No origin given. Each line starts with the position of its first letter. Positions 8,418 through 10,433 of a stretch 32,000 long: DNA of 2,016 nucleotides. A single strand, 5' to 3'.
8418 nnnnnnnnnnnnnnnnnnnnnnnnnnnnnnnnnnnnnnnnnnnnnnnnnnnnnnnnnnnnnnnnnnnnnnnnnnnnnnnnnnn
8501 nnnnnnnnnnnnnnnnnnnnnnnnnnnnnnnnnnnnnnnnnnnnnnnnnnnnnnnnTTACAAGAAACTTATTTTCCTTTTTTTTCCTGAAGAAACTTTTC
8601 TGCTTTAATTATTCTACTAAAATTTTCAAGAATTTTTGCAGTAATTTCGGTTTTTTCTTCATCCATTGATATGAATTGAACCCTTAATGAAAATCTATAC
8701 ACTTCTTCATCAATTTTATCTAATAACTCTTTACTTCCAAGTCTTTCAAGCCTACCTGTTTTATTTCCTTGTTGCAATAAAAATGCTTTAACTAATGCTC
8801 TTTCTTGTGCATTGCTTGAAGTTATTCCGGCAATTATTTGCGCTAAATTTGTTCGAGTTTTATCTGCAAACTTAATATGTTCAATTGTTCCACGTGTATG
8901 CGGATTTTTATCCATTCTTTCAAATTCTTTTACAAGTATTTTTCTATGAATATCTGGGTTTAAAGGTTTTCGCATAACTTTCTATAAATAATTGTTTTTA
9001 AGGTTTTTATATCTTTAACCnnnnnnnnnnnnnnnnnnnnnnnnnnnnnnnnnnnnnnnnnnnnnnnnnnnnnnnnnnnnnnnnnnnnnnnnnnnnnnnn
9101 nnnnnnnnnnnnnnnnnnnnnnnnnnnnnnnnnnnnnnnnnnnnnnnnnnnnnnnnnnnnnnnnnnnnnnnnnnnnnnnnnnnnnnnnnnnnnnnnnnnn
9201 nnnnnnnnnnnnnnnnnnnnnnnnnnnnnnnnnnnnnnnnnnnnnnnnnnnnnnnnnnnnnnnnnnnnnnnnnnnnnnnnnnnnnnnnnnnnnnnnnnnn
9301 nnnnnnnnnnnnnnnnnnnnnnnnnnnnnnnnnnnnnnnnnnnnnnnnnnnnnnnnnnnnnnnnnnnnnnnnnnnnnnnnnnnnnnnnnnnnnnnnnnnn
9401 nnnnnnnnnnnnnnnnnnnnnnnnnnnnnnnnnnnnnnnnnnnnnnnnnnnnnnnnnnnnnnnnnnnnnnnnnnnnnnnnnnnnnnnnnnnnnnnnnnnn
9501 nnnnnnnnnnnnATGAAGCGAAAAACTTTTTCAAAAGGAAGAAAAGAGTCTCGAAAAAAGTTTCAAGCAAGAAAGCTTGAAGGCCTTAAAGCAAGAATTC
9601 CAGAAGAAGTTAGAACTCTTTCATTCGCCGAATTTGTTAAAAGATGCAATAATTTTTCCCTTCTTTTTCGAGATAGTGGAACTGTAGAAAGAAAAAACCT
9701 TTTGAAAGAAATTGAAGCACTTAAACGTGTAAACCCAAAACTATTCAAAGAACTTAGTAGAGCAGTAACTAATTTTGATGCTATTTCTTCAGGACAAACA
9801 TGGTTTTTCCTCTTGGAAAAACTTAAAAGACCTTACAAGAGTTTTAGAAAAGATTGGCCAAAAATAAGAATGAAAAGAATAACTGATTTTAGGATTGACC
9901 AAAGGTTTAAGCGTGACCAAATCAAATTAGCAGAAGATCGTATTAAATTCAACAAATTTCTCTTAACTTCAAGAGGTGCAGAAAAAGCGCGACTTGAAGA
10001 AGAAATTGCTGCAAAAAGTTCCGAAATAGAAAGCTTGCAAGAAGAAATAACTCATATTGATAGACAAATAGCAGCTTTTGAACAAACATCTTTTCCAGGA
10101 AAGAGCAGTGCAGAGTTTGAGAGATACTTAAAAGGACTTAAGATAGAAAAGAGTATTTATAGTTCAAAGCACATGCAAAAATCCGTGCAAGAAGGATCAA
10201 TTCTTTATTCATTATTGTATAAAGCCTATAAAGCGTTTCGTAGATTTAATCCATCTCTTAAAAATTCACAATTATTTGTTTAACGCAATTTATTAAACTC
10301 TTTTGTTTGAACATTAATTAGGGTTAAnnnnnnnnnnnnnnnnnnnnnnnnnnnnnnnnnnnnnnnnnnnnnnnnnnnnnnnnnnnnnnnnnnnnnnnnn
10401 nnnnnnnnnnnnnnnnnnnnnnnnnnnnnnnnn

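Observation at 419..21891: Near-complete, mosaic 'classical' mevalonate-to-polyprenyl-PP supercluster in an apparently archaeal genome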

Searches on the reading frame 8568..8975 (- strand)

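Call 4: search_protein_families(library=pfam, proteins=[window:8568-8975:-])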
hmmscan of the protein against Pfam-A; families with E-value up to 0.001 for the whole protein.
window:8568-8975:- (135 aa): 0 families

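Call 18: search_protein_families(library=pfam, proteins=[window:8568-8975:-], max_evalue=10)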
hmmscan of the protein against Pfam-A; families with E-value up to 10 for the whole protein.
window:8568-8975:- (135 aa): 1 family
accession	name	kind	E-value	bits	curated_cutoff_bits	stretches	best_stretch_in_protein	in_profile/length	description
PF08650.15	DASH_Dad4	-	0.14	12.6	29.8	1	86-123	21-58/71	DASH complex subunit Dad4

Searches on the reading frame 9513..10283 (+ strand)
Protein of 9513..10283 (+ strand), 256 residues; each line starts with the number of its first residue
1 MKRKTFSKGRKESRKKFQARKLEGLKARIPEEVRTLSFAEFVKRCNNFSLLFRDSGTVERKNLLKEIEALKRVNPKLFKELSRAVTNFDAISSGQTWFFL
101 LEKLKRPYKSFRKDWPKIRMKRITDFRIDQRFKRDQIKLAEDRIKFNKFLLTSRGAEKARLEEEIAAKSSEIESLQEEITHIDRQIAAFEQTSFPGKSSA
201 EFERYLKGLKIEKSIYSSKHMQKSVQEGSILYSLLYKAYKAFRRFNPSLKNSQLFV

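Call 4: search_protein_families(library=pfam, proteins=[window:9513-10283:+])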
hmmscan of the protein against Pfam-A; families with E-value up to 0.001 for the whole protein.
window:9513-10283:+ (256 aa): 0 families

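Call 17: search_solved_structures(query=window:9513-10283:+, max_evalue=10)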
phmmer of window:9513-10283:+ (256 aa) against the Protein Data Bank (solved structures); distinct sequences matched with E-value up to 10: 8.
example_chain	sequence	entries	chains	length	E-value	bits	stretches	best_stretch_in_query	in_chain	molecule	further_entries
7d2e_A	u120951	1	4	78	0.2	14.9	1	159-190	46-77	Liprin-alpha-2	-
9e5c_6t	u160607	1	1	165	0.46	13.6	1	53-125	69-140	Centrin, putative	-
9rgy_A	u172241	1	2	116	0.51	13.5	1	140-209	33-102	sc-apCC3-CW-0NTT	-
2lq4_p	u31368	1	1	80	0.52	13.5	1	14-81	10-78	Lysophosphatidic acid receptor 1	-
9cod_A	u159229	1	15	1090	1.7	11.8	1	114-188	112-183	SGNH hydrolase-type esterase domain-containing protein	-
9tlt_A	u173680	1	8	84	2.3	11.4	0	158-190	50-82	Sc-apCC-2-KLHL20-4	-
4rsj_A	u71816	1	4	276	3.1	10.9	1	151-201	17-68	Chromosome partition protein Smc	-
7wu7_4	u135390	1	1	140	4.3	10.5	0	139-179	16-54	Prefoldin subunit 4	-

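Call 18: search_protein_families(library=pfam, proteins=[window:9513-10283:+], max_evalue=10)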
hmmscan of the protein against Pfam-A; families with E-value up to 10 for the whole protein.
window:9513-10283:+ (256 aa): 19 families
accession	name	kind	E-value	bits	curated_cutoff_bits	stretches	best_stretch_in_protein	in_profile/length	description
PF23735.1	KIF9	-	0.0016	19.1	31.9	1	131-219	9-98/140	Kinesin-like protein KIF9 domain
PF18532.6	DUF5621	-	0.0062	16.7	25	1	46-85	79-118/139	Domain of unknown function (DUF5621)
PF04977.20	DivIC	-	0.0078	16.4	28.9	1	156-182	24-50/80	Septum formation initiator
PF23203.1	KIF21A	-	0.0087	16.2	28.5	1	150-212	61-124/161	KIF21A-like domain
PF04859.17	DUF641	-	0.0098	16.7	27.6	1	126-189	69-124/127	Plant protein of unknown function (DUF641)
PF06818.20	Fez1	-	0.019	15.9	34.4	1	119-195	29-105/199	Fez1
PF16888.10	YwqH-like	-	0.027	15.2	33.7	1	158-189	90-121/123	YwqH-like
PF04849.18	HAP1_N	-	0.042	13.5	33.9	1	157-215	216-272/307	HAP1 N-terminal conserved region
PF19101.5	DUF5788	-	0.072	13.2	25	1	134-193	47-107/131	Family of unknown function (DUF5788)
PF04102.17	SlyX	-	0.12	13.4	30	1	161-192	22-53/67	SlyX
PF17045.10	CEP63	-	0.12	12.6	33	1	101-190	83-174/263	Centrosomal protein of 63 kDa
PF06013.18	WXG100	-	0.15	12.8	27.3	1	159-207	7-54/86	Proteins of 100 residues with WXG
PF10779.14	XhlA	-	0.16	12.6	34.7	1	61-99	14-52/67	Haemolysin XhlA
PF18504.6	Csm1_N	-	0.27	12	26.3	1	159-191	30-62/70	Csm1 N-terminal domain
PF05377.16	FlaC_arch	-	0.37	11.7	27.8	1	161-191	5-35/55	Flagella accessory protein C (FlaC)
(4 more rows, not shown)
